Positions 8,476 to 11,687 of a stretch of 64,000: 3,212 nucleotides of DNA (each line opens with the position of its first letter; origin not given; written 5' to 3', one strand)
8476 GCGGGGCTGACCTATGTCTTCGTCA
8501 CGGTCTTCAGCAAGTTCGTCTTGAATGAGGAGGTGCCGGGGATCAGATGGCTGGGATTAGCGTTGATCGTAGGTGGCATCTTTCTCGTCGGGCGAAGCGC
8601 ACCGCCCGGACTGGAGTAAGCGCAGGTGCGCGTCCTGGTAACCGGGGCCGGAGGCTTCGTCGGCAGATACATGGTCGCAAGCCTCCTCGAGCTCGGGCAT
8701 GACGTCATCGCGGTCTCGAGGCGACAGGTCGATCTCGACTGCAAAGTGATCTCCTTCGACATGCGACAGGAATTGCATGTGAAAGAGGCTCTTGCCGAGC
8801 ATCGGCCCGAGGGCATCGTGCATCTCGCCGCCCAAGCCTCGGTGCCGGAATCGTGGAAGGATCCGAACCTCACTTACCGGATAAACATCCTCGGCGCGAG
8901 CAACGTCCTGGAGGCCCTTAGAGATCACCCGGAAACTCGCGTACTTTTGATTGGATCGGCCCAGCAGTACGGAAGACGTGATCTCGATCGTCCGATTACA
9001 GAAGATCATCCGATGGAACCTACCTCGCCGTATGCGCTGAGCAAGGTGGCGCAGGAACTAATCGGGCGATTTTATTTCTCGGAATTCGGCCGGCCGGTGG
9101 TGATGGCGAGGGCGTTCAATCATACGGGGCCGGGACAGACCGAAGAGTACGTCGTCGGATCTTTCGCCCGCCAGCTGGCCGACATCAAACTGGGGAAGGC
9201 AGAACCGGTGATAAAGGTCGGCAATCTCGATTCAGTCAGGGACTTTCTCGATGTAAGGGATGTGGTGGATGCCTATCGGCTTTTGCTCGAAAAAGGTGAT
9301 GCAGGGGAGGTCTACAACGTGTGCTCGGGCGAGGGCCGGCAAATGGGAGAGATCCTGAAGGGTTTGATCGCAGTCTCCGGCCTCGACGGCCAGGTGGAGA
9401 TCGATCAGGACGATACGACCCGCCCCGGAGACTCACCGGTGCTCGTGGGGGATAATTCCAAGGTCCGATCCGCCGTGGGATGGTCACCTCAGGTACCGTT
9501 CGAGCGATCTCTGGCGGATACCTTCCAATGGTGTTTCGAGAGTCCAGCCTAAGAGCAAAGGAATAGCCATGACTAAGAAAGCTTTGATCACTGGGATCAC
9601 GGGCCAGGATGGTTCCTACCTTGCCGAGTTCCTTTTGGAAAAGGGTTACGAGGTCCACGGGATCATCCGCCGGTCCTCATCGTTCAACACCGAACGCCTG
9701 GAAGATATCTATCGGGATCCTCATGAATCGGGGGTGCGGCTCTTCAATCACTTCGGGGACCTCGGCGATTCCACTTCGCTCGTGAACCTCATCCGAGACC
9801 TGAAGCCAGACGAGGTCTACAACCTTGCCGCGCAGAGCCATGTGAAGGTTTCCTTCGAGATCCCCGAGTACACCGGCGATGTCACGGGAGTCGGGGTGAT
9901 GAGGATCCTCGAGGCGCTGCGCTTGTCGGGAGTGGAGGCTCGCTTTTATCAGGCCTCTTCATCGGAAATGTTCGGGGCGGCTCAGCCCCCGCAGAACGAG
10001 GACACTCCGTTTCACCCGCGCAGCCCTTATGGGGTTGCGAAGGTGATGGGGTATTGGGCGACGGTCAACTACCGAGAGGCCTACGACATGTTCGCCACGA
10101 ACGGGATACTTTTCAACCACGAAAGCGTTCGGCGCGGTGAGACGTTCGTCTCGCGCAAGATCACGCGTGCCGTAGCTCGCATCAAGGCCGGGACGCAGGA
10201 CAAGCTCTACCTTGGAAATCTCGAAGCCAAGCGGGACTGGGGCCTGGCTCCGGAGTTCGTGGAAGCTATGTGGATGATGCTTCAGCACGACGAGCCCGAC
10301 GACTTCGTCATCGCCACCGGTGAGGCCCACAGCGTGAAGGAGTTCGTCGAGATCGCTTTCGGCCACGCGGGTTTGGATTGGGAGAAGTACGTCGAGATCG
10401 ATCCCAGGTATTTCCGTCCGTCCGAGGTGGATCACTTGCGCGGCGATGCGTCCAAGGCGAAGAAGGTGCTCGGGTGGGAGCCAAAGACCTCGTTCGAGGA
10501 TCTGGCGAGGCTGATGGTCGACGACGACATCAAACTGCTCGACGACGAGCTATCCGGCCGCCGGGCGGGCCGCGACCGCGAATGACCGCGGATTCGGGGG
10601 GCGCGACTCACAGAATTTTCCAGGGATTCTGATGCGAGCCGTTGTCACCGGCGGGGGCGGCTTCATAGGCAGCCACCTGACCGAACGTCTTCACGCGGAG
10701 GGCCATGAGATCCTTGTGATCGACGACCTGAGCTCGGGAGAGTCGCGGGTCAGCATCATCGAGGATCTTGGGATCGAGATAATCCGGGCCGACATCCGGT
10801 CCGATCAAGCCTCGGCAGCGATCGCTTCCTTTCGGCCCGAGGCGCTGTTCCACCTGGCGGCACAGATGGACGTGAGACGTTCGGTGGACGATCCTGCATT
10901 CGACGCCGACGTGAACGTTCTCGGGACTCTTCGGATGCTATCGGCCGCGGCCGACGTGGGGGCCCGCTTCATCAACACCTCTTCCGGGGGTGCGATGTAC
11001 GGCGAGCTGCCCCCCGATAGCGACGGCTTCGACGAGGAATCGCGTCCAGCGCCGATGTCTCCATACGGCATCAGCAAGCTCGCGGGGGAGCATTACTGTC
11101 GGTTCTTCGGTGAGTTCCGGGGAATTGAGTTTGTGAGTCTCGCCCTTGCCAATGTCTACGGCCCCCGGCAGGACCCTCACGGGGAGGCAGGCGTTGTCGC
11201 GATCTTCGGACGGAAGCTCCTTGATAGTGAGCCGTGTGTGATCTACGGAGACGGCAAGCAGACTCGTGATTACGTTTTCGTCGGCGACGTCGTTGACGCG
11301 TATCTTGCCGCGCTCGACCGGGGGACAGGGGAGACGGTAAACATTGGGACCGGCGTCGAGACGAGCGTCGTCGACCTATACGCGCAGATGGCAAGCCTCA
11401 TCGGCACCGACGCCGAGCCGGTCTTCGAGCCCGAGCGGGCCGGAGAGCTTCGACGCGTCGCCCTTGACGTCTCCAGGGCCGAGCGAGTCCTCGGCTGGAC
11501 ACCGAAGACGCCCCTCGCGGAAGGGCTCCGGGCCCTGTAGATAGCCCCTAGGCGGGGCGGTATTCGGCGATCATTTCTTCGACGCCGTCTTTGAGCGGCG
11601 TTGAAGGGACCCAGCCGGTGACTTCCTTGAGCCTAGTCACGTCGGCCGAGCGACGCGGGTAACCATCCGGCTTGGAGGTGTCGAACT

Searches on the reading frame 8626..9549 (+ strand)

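Call 71: search_protein_families(library=pfam, proteins=[window:8626-9549:+], max_evalue=0.0001)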
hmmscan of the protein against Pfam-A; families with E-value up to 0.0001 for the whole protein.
window:8626-9549:+ (308 aa): 7 families
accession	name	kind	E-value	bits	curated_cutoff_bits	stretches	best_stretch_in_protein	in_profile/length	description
PF16363.11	GDP_Man_Dehyd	-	7.4e-65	220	27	1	4-298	1-331/332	GDP-mannose 4,6 dehydratase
PF01370.27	Epimerase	-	4.9e-57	193.5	20.9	1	3-233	1-240/240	NAD dependent epimerase/dehydratase family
PF04321.23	RmlD_sub_bind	-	4.3e-13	49.4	27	1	1-144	1-133/287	RmlD substrate binding domain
PF02719.21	Polysacc_synt_2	-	1.5e-09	38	20.2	1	4-109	2-126/293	Polysaccharide biosynthesis protein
PF01073.25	3Beta_HSD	-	6.9e-08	32.3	22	1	4-140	1-150/280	3-beta hydroxysteroid dehydrogenase/isomerase family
PF07993.18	NAD_binding_4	-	1.1e-05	25.2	20.1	0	5-29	1-27/258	Male sterility protein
PF13460.12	NAD_binding_10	-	1.8e-05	25.1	27.2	1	7-119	1-106/184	NAD(P)H-binding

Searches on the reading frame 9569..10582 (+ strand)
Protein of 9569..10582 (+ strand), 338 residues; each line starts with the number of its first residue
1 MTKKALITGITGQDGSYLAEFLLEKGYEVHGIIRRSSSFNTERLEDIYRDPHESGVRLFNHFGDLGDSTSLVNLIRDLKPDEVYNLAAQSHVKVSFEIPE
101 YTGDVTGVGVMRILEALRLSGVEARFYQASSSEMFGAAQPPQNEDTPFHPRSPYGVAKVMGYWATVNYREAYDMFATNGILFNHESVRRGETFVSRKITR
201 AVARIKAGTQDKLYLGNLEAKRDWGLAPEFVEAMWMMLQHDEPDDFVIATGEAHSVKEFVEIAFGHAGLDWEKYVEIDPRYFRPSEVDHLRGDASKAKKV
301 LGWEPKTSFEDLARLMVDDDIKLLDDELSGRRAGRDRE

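Call 71: search_protein_families(library=pfam, proteins=[window:9569-10582:+], max_evalue=0.0001)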
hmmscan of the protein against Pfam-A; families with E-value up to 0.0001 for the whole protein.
window:9569-10582:+ (338 aa): 3 families
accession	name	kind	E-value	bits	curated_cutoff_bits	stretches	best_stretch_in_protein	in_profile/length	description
PF16363.11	GDP_Man_Dehyd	-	2.8e-140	467.9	27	1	6-316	1-332/332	GDP-mannose 4,6 dehydratase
PF01370.27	Epimerase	-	4.6e-72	242.7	20.9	1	5-249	1-240/240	NAD dependent epimerase/dehydratase family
PF04321.23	RmlD_sub_bind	-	3.5e-09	36.6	27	1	4-178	2-149/287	RmlD substrate binding domain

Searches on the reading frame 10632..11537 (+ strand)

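Call 71: search_protein_families(library=pfam, proteins=[window:10632-11537:+], max_evalue=0.0001)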
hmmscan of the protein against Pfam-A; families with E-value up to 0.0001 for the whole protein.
window:10632-11537:+ (302 aa): 6 families
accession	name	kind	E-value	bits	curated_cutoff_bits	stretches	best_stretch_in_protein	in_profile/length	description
PF01370.27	Epimerase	-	2.6e-59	201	20.9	1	4-239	2-240/240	NAD dependent epimerase/dehydratase family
PF16363.11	GDP_Man_Dehyd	-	1.6e-54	186.1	27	1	5-300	2-330/332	GDP-mannose 4,6 dehydratase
PF04321.23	RmlD_sub_bind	-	2e-15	57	27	1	1-157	1-137/287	RmlD substrate binding domain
PF01073.25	3Beta_HSD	-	2.6e-15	56.6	22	1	4-228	1-229/280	3-beta hydroxysteroid dehydrogenase/isomerase family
PF02719.21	Polysacc_synt_2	-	1e-09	38.5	20.2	1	4-117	2-127/293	Polysaccharide biosynthesis protein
PF07993.18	NAD_binding_4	-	5.8e-06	26.1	20.1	0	71-161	91-193/258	Male sterility protein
